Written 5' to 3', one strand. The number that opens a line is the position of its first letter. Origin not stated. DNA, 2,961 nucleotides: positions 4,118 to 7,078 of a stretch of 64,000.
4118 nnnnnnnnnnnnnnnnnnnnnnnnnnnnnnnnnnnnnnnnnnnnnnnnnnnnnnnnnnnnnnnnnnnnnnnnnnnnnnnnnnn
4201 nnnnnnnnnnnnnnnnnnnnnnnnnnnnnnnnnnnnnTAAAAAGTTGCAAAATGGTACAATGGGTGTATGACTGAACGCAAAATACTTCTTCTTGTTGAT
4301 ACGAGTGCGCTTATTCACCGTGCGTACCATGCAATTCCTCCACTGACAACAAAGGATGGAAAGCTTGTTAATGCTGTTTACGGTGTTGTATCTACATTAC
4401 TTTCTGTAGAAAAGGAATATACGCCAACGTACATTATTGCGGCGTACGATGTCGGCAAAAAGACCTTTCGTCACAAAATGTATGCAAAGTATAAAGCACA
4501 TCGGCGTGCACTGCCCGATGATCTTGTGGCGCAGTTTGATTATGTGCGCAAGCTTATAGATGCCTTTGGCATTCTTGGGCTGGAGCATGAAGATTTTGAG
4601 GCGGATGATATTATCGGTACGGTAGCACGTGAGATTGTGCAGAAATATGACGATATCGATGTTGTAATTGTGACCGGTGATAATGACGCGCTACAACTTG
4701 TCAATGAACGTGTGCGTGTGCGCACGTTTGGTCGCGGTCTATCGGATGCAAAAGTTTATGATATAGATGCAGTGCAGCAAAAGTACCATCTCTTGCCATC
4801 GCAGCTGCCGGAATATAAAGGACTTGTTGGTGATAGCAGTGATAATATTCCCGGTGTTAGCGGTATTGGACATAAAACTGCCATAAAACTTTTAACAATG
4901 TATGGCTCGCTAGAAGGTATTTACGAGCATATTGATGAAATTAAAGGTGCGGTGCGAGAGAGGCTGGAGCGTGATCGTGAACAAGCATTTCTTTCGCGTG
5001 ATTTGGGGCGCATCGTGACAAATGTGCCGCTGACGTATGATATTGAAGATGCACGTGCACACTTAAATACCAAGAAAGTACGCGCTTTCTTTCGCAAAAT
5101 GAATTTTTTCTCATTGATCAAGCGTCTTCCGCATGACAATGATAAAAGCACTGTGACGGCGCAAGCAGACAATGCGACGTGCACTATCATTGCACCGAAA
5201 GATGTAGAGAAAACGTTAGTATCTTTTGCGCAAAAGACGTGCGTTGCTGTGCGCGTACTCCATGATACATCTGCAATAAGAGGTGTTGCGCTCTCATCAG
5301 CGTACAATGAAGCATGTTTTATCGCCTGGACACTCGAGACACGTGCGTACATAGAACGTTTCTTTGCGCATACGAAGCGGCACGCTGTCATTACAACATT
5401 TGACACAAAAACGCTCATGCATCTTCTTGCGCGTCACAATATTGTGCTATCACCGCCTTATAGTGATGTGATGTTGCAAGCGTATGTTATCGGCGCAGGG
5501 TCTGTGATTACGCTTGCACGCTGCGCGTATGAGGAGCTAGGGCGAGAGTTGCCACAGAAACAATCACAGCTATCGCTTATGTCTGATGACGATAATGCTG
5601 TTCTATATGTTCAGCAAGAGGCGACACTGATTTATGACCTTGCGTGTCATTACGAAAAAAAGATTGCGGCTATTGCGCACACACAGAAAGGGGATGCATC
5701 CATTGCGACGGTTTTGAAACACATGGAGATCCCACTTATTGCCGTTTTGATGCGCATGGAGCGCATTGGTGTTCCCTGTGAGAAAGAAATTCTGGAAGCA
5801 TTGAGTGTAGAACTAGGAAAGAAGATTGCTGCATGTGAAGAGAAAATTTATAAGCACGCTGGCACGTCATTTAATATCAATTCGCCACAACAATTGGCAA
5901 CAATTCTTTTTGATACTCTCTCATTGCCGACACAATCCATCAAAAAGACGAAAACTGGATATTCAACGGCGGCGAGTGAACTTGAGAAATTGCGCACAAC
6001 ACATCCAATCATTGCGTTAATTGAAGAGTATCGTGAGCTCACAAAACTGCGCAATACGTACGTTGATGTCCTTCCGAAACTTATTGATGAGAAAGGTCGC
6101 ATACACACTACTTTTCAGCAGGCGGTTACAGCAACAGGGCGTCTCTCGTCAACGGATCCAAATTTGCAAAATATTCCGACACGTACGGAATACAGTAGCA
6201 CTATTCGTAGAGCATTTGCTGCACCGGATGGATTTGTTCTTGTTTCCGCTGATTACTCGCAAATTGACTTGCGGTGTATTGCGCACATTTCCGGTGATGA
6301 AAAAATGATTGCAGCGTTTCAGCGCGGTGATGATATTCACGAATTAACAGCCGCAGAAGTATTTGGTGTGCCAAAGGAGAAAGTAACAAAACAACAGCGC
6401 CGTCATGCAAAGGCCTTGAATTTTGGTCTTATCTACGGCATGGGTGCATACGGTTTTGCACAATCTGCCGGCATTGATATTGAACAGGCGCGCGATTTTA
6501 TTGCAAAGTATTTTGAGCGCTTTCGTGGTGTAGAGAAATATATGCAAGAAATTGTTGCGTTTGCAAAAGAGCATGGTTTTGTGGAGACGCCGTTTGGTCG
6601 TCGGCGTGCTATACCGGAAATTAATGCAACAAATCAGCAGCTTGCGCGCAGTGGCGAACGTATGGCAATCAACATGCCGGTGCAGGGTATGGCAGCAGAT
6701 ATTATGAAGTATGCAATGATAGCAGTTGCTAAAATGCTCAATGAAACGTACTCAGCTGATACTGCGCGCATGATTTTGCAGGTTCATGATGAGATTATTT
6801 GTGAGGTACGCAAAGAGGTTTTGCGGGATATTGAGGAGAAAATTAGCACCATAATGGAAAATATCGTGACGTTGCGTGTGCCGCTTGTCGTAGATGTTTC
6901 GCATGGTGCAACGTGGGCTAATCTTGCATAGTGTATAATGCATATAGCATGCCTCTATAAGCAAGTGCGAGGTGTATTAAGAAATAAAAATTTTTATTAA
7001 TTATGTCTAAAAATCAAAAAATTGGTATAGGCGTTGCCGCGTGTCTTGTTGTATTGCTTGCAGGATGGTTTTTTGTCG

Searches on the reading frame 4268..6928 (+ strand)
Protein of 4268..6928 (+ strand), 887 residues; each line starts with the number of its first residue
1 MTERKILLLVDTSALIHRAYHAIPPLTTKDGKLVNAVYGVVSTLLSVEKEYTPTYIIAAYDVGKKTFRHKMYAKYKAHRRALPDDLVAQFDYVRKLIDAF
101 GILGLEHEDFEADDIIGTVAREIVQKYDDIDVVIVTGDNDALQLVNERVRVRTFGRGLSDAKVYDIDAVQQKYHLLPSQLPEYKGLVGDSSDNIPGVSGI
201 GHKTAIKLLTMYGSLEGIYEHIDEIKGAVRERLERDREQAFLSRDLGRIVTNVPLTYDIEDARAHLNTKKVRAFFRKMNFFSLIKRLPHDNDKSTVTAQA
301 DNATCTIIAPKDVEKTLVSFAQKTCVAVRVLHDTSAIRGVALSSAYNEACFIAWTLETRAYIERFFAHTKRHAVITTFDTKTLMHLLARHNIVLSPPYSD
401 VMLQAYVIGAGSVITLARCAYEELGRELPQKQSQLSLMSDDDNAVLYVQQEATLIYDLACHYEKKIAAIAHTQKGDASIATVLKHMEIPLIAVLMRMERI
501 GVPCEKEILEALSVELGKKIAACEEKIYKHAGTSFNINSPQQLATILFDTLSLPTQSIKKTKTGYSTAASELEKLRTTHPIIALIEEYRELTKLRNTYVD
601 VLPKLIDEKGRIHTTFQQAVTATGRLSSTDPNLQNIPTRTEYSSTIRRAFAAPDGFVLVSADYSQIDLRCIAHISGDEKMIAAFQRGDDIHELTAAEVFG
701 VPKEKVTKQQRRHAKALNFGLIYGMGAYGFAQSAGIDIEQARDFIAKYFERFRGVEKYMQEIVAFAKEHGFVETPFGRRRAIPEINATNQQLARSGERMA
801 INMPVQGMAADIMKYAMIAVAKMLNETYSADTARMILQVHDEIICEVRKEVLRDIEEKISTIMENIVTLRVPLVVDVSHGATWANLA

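Call 25: search_protein_families(library=pfam, max_evalue=0.001, proteins=[window:4268-6928:+])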
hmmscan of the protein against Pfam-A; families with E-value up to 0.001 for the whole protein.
window:4268-6928:+ (887 aa): 3 families
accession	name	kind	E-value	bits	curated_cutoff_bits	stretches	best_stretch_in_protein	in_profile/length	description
PF00476.26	DNA_pol_A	-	4.5e-154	513.4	34.3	1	507-884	2-380/381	DNA polymerase family A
PF02739.22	5_3_exonuc_N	-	5.6e-52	176.2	34.3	1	7-173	2-163/164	5'-3' exonuclease, N-terminal resolvase-like domain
PF01367.25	5_3_exonuc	-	1.3e-32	112.6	40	1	177-265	3-92/97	5'-3' exonuclease, C-terminal SAM fold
